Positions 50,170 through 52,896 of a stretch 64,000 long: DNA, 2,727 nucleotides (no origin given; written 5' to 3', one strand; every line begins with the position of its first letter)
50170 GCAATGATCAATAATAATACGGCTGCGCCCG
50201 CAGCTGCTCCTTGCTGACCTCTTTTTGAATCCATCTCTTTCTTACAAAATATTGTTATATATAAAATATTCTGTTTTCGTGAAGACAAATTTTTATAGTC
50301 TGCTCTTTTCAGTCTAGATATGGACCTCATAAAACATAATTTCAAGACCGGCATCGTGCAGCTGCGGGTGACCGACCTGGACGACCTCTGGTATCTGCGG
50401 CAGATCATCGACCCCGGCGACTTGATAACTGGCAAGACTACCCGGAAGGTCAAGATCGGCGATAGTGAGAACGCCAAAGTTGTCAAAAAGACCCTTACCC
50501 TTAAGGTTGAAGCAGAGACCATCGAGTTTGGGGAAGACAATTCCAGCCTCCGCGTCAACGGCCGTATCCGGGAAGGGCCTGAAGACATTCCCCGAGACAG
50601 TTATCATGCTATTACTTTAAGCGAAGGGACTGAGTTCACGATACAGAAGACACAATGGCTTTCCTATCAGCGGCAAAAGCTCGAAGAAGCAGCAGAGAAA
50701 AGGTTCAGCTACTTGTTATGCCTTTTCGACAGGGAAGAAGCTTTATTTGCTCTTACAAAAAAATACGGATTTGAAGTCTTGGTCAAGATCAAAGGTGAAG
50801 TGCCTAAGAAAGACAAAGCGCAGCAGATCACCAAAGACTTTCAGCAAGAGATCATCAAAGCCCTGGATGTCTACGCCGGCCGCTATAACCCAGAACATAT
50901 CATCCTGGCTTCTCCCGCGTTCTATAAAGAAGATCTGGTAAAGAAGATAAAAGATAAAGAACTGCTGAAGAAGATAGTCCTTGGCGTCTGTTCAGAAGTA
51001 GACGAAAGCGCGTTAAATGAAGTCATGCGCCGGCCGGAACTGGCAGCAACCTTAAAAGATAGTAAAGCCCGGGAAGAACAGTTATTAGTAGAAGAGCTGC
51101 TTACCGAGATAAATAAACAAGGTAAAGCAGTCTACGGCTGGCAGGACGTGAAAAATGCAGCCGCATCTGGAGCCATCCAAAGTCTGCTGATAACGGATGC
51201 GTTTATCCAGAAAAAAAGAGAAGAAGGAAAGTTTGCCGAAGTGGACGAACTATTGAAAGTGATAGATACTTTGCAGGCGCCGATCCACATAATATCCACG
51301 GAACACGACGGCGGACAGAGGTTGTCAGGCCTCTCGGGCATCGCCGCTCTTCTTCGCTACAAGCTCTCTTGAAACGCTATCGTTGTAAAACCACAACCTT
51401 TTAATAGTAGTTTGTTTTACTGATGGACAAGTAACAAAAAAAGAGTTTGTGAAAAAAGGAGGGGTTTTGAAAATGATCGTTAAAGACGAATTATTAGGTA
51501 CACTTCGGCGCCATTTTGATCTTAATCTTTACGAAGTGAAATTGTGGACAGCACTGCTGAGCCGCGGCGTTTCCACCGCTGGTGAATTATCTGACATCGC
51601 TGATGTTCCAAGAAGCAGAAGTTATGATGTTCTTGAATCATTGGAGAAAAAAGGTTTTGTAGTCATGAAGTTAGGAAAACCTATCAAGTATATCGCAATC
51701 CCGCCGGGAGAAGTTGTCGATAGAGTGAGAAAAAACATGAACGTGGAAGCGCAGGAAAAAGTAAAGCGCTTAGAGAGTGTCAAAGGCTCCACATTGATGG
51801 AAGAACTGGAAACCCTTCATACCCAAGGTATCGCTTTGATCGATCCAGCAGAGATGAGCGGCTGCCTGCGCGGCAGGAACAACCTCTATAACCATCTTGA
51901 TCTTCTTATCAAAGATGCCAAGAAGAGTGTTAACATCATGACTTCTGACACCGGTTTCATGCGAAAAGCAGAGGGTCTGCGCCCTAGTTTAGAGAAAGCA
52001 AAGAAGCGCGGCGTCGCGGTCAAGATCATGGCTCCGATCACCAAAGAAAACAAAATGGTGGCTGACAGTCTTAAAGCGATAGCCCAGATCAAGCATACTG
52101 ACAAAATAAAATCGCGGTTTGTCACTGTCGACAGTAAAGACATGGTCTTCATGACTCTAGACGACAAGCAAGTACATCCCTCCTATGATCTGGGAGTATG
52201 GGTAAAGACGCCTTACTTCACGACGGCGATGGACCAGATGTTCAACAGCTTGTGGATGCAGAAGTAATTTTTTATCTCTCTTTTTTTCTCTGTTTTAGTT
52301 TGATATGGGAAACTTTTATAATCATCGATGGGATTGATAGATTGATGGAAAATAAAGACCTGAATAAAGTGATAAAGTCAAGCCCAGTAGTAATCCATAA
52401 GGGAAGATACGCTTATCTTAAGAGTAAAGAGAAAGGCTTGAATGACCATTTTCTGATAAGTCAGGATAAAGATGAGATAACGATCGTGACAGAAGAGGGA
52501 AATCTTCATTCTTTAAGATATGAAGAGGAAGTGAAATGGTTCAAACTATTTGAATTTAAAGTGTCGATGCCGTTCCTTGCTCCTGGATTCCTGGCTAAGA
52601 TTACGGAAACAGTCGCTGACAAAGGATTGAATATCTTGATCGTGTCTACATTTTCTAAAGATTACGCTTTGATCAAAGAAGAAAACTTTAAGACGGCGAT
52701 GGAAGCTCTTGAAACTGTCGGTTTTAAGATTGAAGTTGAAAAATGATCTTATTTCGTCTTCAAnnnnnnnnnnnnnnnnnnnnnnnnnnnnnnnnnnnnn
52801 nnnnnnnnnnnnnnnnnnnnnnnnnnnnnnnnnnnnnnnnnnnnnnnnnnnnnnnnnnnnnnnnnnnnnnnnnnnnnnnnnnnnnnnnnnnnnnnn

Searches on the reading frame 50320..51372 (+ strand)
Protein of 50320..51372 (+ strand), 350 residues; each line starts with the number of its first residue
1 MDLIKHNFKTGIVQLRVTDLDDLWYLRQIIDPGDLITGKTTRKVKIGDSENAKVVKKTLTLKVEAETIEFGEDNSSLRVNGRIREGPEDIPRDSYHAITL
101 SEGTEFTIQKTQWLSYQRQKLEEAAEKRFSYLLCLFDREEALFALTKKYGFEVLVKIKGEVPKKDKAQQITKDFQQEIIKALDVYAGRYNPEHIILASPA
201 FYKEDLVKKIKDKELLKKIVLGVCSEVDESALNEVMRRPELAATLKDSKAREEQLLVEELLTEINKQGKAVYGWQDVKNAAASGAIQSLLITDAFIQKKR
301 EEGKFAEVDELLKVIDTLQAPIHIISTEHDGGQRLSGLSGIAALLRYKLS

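Call 3: search_protein_families(library=pfam, proteins=[window:50320-51372:+])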
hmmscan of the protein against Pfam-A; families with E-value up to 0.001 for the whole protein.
window:50320-51372:+ (350 aa): 3 families
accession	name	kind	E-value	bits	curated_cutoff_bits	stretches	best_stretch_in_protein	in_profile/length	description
PF03463.20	eRF1_1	-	2e-26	92.8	23.8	1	3-124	3-122/123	eRF1 domain 1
PF03465.20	eRF1_3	-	1.3e-22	80.8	25.8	1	252-349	3-106/106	eRF1 domain 3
PF03464.20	eRF1_2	-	1.9e-09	38.4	27.1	1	133-246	4-132/133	eRF1 domain 2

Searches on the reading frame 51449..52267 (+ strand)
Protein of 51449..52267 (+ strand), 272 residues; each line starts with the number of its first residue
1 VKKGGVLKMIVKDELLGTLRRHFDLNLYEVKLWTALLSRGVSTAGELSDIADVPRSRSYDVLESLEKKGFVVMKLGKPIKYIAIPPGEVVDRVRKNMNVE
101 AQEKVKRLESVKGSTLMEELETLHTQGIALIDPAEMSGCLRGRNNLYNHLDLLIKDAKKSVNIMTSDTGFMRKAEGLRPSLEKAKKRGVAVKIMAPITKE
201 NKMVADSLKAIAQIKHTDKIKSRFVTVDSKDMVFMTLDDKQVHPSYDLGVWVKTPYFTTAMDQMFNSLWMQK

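Call 3: search_protein_families(library=pfam, proteins=[window:51449-52267:+])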
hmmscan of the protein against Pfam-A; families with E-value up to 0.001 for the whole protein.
window:51449-52267:+ (272 aa): 3 families
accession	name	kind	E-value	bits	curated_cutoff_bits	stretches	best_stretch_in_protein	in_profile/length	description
PF01978.25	TrmB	-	1.1e-18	67.3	25.6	1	19-86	1-67/68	Sugar-specific transcriptional regulator TrmB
PF11495.14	Regulator_TrmB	-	3.6e-07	30.1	22.2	1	141-269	6-129/233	Archaeal transcriptional regulator TrmB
PF13091.12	PLDc_2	-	0.00012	22.3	27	1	153-269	4-132/132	PLD-like domain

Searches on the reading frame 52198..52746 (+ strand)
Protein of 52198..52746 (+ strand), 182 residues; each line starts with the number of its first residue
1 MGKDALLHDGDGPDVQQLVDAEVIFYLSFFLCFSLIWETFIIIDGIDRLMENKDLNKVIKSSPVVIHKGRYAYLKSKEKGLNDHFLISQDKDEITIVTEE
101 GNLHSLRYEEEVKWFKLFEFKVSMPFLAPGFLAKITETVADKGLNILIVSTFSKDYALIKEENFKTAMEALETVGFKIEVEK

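Call 3: search_protein_families(library=pfam, proteins=[window:52198-52746:+])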
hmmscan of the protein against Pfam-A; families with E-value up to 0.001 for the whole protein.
window:52198-52746:+ (182 aa): 2 families
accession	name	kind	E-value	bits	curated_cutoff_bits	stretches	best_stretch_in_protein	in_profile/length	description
PF13840.12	ACT_7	-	5.3e-13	49.1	27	1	123-172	15-64/65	ACT domain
PF22468.2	ACT_9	-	0.00021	21.5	27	1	129-172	12-58/61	ACT domain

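Call 4: search_protein_families(library=ncbifam, proteins=[window:52198-52746:+])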
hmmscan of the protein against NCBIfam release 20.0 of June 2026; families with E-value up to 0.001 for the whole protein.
window:52198-52746:+ (182 aa): 0 families
